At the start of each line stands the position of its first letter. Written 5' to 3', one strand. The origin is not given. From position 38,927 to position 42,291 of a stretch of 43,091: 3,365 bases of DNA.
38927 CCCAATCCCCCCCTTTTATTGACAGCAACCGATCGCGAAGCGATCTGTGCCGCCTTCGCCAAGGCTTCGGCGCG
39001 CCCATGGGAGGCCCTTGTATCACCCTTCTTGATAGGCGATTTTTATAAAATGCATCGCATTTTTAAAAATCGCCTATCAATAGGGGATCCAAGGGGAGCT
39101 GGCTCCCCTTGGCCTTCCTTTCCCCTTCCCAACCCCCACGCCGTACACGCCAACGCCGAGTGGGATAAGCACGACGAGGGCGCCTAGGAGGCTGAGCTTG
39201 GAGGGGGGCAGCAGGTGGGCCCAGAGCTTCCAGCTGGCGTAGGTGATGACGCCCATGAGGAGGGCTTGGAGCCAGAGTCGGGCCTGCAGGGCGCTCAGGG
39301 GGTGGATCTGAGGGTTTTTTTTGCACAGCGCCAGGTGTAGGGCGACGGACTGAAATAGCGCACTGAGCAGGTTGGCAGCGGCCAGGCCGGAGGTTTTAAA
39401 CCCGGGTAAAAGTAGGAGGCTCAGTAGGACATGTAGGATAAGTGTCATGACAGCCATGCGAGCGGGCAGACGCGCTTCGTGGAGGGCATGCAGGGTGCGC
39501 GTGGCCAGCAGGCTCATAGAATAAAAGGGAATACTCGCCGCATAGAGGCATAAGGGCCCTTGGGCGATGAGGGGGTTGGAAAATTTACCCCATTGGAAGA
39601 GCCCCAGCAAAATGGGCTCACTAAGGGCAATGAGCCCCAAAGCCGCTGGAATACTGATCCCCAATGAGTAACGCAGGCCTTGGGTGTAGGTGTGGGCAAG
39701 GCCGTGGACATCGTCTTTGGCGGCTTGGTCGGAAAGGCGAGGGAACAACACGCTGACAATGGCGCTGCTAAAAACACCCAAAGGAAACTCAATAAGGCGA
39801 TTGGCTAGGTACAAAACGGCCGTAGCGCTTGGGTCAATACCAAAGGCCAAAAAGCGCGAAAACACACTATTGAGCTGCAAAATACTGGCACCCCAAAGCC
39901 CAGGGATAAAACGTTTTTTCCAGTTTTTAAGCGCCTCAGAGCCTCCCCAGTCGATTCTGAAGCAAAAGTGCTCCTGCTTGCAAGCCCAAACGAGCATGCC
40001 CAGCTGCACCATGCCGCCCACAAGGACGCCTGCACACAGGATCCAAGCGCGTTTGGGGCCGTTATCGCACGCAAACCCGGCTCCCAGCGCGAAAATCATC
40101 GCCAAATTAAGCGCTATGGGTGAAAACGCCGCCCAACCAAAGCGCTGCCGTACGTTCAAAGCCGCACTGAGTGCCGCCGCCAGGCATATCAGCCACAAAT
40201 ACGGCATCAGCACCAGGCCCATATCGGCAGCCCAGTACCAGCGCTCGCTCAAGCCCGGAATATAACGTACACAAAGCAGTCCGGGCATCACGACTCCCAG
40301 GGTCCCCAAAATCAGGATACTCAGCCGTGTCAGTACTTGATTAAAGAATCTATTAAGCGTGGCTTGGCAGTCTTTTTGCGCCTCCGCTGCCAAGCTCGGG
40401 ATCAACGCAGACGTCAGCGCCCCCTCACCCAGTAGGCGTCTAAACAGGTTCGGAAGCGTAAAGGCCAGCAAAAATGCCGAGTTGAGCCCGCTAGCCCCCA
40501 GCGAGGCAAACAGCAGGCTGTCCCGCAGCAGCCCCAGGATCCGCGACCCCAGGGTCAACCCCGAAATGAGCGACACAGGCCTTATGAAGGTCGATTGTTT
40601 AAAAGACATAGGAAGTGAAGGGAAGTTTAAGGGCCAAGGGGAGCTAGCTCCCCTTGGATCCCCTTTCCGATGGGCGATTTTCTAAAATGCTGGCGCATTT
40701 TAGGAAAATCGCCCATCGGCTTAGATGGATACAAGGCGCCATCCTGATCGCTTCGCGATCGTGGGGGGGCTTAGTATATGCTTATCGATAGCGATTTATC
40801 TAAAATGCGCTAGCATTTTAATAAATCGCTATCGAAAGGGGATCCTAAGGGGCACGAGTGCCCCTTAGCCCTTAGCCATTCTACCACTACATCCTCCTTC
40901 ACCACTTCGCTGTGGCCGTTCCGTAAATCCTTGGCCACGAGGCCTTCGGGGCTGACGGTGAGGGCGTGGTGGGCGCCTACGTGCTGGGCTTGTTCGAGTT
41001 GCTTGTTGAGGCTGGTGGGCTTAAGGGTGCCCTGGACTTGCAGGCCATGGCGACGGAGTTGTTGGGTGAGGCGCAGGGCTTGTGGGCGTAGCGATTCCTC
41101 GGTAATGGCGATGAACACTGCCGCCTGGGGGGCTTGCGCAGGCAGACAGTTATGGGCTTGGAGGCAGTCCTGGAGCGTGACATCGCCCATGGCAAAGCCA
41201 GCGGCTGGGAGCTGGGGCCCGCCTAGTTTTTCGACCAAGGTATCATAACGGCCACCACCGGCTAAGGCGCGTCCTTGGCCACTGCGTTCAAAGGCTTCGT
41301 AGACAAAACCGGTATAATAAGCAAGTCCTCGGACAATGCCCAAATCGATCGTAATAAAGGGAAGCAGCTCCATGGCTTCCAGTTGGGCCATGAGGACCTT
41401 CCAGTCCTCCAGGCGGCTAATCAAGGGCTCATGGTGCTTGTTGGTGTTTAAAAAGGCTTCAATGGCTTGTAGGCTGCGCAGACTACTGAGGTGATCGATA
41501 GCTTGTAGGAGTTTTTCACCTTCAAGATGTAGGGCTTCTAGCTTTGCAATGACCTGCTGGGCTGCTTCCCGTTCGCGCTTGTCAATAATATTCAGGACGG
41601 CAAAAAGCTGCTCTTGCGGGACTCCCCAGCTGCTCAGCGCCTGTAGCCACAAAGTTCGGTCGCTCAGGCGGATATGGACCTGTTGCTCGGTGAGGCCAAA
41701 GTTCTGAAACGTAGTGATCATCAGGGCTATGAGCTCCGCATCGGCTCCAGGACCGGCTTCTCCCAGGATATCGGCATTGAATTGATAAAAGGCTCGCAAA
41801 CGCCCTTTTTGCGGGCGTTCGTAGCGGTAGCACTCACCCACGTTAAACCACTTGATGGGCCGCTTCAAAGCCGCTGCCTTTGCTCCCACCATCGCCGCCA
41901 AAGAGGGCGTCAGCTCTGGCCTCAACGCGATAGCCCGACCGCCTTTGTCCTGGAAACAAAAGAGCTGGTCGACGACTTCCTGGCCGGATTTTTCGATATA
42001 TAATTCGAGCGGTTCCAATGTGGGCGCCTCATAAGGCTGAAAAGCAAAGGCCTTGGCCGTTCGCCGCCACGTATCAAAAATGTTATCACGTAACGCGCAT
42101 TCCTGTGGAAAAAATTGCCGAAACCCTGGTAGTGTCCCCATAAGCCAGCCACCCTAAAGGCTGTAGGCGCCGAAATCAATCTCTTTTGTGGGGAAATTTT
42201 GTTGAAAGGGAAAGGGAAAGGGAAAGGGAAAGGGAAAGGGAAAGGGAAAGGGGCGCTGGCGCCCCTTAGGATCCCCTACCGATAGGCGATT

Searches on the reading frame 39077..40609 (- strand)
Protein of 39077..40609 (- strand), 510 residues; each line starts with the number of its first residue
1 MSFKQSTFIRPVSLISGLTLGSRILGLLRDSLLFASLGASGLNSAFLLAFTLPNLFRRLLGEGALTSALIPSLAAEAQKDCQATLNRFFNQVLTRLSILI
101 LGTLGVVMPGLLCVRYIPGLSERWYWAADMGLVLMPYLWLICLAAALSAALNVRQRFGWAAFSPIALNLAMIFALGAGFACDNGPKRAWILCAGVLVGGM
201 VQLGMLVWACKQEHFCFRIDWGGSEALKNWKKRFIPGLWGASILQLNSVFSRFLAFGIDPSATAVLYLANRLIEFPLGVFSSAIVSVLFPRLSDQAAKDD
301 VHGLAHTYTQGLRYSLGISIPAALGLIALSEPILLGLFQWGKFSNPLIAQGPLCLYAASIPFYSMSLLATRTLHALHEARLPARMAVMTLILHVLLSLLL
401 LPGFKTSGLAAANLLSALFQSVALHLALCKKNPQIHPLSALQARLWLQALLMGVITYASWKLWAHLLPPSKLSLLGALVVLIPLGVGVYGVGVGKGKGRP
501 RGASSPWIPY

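Call 46: search_protein_families(library=pfam, proteins=[window:39077-40609:-], max_evalue=0.1)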
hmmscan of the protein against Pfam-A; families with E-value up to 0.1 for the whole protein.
window:39077-40609:- (510 aa): 3 families
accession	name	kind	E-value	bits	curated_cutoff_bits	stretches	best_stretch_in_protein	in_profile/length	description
PF03023.19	MurJ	-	3.1e-82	277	27.4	1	36-464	4-437/451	Lipid II flippase MurJ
PF01554.23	MatE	-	6e-07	29.7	24.9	1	248-397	13-159/161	MatE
PF13440.11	Polysacc_synt_3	-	9.7e-07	28.7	23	1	183-338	134-284/293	Polysaccharide biosynthesis protein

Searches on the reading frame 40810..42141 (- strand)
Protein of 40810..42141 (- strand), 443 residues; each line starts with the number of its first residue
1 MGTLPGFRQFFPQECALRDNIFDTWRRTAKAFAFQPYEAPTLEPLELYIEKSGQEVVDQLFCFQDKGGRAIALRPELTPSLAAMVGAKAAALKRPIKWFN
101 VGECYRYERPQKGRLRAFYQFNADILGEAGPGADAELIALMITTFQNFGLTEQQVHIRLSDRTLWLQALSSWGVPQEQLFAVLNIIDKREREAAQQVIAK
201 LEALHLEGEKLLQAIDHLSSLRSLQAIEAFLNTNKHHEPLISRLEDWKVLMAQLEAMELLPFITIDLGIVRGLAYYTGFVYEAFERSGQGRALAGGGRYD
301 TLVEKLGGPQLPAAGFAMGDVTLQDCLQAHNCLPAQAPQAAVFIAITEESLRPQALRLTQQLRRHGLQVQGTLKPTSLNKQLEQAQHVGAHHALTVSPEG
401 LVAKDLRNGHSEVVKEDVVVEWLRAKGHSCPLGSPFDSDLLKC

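Call 46: search_protein_families(library=pfam, proteins=[window:40810-42141:-], max_evalue=0.1)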
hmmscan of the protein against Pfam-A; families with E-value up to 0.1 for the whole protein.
window:40810-42141:- (443 aa): 4 families
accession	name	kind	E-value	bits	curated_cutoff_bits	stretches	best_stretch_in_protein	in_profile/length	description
PF13393.11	tRNA-synt_His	-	6.2e-48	164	25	1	6-318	1-303/308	Histidyl-tRNA synthetase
PF00587.30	tRNA-synt_2b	-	2.9e-09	37.7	29.3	1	61-158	1-104/179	tRNA synthetase class II core domain (G, H, P, S and T)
PF03129.25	HGTP_anticodon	-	2.1e-05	25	21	1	342-425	2-93/94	Anticodon binding domain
PF01409.25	tRNA-synt_2d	-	0.003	17.5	19.8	1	55-128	63-135/246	tRNA synthetases class II core domain (F)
